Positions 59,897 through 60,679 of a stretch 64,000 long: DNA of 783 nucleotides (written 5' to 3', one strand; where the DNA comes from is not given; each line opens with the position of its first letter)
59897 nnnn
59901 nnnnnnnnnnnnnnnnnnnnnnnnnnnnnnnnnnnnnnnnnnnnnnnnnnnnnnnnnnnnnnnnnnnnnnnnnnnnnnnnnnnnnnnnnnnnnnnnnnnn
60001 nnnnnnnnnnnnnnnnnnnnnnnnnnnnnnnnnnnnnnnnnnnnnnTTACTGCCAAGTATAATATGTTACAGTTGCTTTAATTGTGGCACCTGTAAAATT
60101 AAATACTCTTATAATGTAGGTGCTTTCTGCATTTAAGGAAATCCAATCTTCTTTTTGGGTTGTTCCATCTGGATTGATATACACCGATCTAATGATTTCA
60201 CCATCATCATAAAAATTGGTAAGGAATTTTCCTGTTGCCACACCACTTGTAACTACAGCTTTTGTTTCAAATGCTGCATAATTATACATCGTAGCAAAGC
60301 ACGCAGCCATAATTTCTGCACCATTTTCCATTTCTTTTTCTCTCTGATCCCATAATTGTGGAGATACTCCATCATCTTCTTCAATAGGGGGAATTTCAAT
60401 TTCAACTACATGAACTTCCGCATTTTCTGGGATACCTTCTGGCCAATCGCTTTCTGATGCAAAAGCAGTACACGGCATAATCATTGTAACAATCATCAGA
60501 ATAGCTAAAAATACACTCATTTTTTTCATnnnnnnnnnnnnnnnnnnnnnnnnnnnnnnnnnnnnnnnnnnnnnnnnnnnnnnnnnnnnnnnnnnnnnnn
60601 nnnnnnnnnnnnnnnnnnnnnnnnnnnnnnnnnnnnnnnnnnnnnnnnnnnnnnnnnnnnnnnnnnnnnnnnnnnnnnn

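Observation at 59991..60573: Whole secreted-protein gene bracketed by a perfect 19-bp inverted repeat (candidate invertible gene switch or 5'/3'-UTR clamp)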

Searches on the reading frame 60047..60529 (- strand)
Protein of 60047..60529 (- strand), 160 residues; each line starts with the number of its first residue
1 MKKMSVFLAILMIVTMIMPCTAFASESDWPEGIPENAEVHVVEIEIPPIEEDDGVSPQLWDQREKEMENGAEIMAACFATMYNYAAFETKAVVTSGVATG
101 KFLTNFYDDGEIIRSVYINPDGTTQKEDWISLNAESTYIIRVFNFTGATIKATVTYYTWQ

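Call 7: search_protein_families(library=pfam, proteins=[window:60047-60529:-], max_evalue=0.01)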
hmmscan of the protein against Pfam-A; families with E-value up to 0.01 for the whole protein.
window:60047-60529:- (160 aa): 0 families

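Call 9: find_encoding_contigs(protein=window:60047-60529:-, flank=3000, max_places=10)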
Protein window:60047-60529:- (160 aa): 3 contigs read that carry it; 1 place shown.
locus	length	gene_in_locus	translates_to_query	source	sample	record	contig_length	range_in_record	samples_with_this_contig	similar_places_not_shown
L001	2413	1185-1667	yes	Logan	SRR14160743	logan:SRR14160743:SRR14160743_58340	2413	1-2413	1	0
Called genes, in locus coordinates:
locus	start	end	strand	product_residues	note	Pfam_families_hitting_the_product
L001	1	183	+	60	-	?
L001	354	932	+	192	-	-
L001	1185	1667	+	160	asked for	-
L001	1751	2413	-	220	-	?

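Call 15: find_homologous_proteins(query=window:60047-60529:-, max_evalue=0.001)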
Query window:60047-60529:- (160 aa): 4 proteins with E <= 0.001 among 33 candidates.
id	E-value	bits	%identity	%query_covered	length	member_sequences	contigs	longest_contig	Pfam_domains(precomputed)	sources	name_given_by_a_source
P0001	1.9e-102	357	100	100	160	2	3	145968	-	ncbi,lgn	-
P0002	8.7e-56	206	60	99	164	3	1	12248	-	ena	-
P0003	1.1e-51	193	55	99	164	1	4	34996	-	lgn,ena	-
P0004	3.5e-40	155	51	100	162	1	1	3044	-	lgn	-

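Call 16: find_encoding_contigs(protein=P0002, flank=4000, max_places=6)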
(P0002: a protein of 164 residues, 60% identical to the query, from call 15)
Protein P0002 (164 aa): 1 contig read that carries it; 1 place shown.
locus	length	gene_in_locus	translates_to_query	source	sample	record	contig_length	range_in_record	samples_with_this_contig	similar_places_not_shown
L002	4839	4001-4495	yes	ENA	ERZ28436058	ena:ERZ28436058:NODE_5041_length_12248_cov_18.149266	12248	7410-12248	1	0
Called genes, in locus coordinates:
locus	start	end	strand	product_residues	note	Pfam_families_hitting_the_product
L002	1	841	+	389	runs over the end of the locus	PF12704:MacB_PCD, PF02687:FtsX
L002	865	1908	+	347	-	PF12733:Cadherin-like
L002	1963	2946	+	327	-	PF25990:Beta-barrel_YknX (faint), PF25967:RND-MFP_C, PF25975:CzcB_C (weak), PF25989:YknX_C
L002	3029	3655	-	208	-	-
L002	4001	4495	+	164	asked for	-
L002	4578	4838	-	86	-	?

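Call 17: find_encoding_contigs(protein=P0003, flank=4000, max_places=6)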
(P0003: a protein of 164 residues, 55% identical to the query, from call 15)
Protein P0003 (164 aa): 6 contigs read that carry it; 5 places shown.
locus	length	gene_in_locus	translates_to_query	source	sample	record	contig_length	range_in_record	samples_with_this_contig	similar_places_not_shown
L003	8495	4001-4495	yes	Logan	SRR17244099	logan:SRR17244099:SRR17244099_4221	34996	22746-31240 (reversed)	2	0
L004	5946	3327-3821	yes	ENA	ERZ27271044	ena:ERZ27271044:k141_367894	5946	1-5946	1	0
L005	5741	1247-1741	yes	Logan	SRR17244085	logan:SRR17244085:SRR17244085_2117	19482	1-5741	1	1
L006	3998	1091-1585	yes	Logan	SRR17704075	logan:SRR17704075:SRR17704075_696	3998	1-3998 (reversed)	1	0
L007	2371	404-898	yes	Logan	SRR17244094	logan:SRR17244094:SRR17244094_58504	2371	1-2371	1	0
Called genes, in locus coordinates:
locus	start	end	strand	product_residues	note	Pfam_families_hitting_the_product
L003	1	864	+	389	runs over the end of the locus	PF12704:MacB_PCD, PF02687:FtsX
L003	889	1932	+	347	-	-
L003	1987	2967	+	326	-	PF25967:RND-MFP_C, PF25975:CzcB_C, PF25989:YknX_C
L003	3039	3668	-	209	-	-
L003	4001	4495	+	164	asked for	-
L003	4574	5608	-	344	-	-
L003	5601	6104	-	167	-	PF04542:Sigma70_r2 (weak), PF08281:Sigma70_r4_2, PF04545:Sigma70_r4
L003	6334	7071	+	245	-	PF09335:VTT_dom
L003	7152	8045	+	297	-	PF04018:VCA0040-like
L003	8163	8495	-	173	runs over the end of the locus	PF08876:DUF1836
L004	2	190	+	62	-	?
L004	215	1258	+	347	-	-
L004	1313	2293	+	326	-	PF25967:RND-MFP_C, PF25975:CzcB_C, PF25989:YknX_C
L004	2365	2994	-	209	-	-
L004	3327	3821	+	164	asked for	-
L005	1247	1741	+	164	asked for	-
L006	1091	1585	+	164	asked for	-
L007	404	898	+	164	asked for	-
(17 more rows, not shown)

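Call 18: find_encoding_contigs(protein=P0004, flank=4000, max_places=6)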
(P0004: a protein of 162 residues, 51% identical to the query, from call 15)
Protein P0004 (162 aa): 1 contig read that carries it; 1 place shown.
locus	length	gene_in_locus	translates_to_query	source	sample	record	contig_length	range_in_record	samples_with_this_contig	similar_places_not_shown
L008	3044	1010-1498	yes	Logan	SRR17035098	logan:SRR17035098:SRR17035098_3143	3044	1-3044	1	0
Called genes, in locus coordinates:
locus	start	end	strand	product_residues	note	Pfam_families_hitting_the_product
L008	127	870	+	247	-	-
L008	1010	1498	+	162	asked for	-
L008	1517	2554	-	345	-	-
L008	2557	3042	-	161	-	?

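Call 25: find_related_loci(query=A1, collection=genome_contigs, flank=4000)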
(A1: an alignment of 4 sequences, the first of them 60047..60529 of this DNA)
Query A1 (160 aa) in genome_contigs; peptide patterns used: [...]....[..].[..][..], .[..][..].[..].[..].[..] (x = any residue, [..] = any of these).
147 stretches matched a pattern, but none encodes a relative of the query by tblastn (E <= 1e-3).

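Call 26: find_related_loci(query=A1, collection=metagenome_contigs, flank=3000)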
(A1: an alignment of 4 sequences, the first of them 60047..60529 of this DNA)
Query A1 (160 aa) in metagenome_contigs; peptide patterns used: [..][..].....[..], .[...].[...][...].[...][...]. (x = any residue, [..] = any of these).
600 stretches matched a pattern, but none encodes a relative of the query by tblastn (E <= 1e-3).

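Call 28: list_cluster_members(proteins=[P0001, P0002, P0003, P0004])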
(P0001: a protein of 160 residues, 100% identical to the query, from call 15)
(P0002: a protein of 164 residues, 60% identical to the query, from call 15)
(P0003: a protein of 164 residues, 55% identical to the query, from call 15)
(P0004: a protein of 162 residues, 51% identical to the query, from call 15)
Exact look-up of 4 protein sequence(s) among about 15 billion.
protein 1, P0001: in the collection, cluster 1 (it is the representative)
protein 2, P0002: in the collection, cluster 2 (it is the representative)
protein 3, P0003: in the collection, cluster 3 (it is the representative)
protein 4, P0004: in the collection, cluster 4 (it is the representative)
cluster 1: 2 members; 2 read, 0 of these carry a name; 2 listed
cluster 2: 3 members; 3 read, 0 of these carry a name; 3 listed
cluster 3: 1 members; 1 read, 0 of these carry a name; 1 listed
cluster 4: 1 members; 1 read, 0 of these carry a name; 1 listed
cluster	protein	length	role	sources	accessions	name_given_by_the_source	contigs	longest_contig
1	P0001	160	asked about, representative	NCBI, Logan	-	-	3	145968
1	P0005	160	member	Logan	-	-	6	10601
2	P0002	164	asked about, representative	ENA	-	-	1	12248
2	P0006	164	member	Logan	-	-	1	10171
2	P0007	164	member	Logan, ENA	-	-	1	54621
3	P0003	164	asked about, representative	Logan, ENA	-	-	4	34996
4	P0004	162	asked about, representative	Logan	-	-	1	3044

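Call 29: find_encoding_contigs(protein=P0005, flank=3000, max_places=10)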
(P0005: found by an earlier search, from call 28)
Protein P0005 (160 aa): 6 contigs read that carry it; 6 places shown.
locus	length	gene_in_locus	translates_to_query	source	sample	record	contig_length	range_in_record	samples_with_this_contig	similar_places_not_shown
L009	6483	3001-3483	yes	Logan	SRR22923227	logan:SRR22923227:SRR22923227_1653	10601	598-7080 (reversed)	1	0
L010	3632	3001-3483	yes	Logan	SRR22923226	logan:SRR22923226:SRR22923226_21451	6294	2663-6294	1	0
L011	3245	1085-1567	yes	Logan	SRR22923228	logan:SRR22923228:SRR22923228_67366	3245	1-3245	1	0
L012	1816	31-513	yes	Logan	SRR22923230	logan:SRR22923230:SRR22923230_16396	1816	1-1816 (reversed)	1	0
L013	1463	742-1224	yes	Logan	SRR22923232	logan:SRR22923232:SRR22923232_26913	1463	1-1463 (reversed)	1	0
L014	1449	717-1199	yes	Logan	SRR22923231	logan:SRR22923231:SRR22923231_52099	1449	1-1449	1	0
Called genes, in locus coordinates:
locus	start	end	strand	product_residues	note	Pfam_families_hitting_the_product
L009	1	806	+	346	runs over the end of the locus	PF12733:Cadherin-like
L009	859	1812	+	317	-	PF25990:Beta-barrel_YknX (weak), PF25967:RND-MFP_C (weak), PF25989:YknX_C, PF25975:CzcB_C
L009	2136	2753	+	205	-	-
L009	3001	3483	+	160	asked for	-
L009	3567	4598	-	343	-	-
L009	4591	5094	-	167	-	PF04542:Sigma70_r2 (faint), PF08281:Sigma70_r4_2, PF04545:Sigma70_r4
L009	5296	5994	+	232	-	PF09335:VTT_dom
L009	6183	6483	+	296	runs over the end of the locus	PF04018:VCA0040-like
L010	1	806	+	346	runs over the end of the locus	PF12733:Cadherin-like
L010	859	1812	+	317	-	PF25990:Beta-barrel_YknX (weak), PF25967:RND-MFP_C (weak), PF25989:YknX_C, PF25975:CzcB_C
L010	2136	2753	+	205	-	-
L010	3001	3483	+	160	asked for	-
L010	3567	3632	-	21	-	?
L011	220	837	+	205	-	-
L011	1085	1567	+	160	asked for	-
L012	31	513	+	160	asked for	-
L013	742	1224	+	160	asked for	-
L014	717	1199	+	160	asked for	-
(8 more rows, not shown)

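Call 30: find_encoding_contigs(protein=P0006, flank=3000, max_places=6)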
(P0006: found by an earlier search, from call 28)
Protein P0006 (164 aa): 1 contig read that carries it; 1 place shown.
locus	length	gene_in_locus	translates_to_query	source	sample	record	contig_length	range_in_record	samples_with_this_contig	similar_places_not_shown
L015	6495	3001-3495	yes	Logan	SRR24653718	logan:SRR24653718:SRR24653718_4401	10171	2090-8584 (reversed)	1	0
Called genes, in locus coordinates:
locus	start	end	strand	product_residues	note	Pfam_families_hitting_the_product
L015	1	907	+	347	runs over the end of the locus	PF12733:Cadherin-like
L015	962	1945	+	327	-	PF25990:Beta-barrel_YknX (faint), PF25967:RND-MFP_C, PF25975:CzcB_C (weak), PF25989:YknX_C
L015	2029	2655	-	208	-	-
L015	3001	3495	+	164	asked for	-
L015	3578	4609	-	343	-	-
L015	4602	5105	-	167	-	PF04542:Sigma70_r2 (weak), PF08281:Sigma70_r4_2, PF04545:Sigma70_r4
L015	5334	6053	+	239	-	PF09335:VTT_dom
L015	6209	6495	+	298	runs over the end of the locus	PF04018:VCA0040-like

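Call 31: find_encoding_contigs(protein=P0007, flank=3000, max_places=6)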
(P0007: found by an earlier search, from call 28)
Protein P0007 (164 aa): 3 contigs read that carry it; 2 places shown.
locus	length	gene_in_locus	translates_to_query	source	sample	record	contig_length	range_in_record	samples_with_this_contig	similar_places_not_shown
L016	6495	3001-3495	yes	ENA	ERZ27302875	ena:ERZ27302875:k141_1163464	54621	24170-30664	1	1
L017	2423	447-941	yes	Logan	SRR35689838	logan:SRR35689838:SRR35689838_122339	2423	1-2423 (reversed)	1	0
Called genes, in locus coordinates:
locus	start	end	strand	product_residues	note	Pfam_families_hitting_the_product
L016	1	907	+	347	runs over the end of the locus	PF12733:Cadherin-like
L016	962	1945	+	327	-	PF25990:Beta-barrel_YknX (faint), PF25967:RND-MFP_C, PF25975:CzcB_C (weak), PF25989:YknX_C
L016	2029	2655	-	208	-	-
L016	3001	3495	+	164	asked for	-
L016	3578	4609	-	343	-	-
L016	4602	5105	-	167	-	PF04542:Sigma70_r2 (weak), PF08281:Sigma70_r4_2, PF04545:Sigma70_r4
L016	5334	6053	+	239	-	PF09335:VTT_dom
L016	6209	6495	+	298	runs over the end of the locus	PF04018:VCA0040-like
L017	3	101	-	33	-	?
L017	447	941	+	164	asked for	-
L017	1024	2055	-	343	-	-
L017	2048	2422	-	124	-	?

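Call 69: predict_structure(alignment_id=A1)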
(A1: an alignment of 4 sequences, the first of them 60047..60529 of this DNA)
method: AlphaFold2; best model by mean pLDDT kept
length: 160 residues; sequences in the alignment: 4
mean_pLDDT: 75.8   pTM: 0.66
mean pLDDT of the five models: 75.8, 75.3, 75.2, 71.8, 62.3
residues with pLDDT >= 90: 71; 70-90: 37; 50-70: 10; < 50: 42
segments of 3 or more residues with pLDDT < 50: 1-8, 11-29, 53-67
pLDDT, mean of each block of 10 residues (from residue 1): 44 42 40 85 87 43 45 89 93 91 93 92 91 92 91 95
secondary structure, 60 per line:
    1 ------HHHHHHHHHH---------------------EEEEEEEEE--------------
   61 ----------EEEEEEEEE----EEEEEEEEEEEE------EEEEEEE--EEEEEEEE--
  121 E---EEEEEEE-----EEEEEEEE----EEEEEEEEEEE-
elements in order: H7-16 E38-46 E71-79 E84-95 E102-108 E111-118 E125-131 E137-144 E149-159

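Call 78: fold_search(model_id=the predicted structure, library=pdb)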
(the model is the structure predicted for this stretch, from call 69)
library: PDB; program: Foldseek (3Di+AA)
matches with E <= 10: 1665; with E <= 0.001: 10
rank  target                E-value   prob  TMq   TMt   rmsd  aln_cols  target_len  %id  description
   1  6e5c_MODEL_1_A        5.4e-04  1.00  0.35  0.63   4.0       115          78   13  Solution NMR structure of a de novo designed double-stranded beta-helix (released 2018-11-07)
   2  9i0y_0                6.1e-04  0.99  0.29  0.37   9.6       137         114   14  Recombinant Ena2A fibers (released 2025-03-12)
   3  3afg_B                6.8e-04  1.00  0.48  0.17   3.5       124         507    9  Crystal structure of ProN-Tk-SP from Thermococcus kodakaraensis (released 2010-08-04)
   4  3x0t_A                6.8e-04  1.00  0.44  0.59   4.2       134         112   12  Crystal structure of PirA (released 2015-08-26)
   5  4jdo_C                6.8e-04  1.00  0.39  0.31   6.9       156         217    9  Secreted chlamydial protein pgp3, coiled-coil deletion (released 2013-06-05)
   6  9i0y_a                6.8e-04  0.99  0.29  0.37   9.5       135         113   14  Recombinant Ena2A fibers (released 2025-03-12)
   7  9f4b_F1               7.2e-04  1.00  0.41  0.17  11.1       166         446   11  Pre-assembled baseplate cup of Klebsiella phage KP1 variant vB_Kpn_Lilla1 (released 2025-05-14)
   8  3afg_A                8.0e-04  1.00  0.47  0.17   3.7       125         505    9  Crystal structure of ProN-Tk-SP from Thermococcus kodakaraensis (released 2010-08-04)
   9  8pdz_A                8.9e-04  1.00  0.39  0.50   5.3       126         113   13  Recombinant Ena3A L-Type endospore appendages (released 2023-11-08)
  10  9ues_B                9.4e-04  1.00  0.48  0.20   3.6       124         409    9  Crystal structure of an inactive TKSP mutant in complex with the TKS propeptide (released 2026-02-18)
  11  7vrn_A                1.0e-03  1.00  0.39  0.18   6.0       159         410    9  Structure of infectious bursal disease virus Gt strain (released 2022-03-30)
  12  9f4b_F2               1.2e-03  1.00  0.40  0.17  13.7       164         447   12  Pre-assembled baseplate cup of Klebsiella phage KP1 variant vB_Kpn_Lilla1 (released 2025-05-14)
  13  7vrp_J                1.2e-03  0.99  0.35  0.17   9.1       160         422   11  Structure of infectious bursal disease virus Gx strain (released 2022-03-30)
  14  6yg8_E                1.2e-03  0.99  0.30  0.11  10.6       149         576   12  Cryo-EM structure of a BcsB pentamer in the context of an assembled Bcs macrocomplex (released 2021-02-24)
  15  8xcj_F                1.5e-03  1.00  0.38  0.18   9.4       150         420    8  Open State of central tail fiber of bacteriophage lambda upon binding to LamB (gpJ713-LamB complex) (released 2024-05-01)
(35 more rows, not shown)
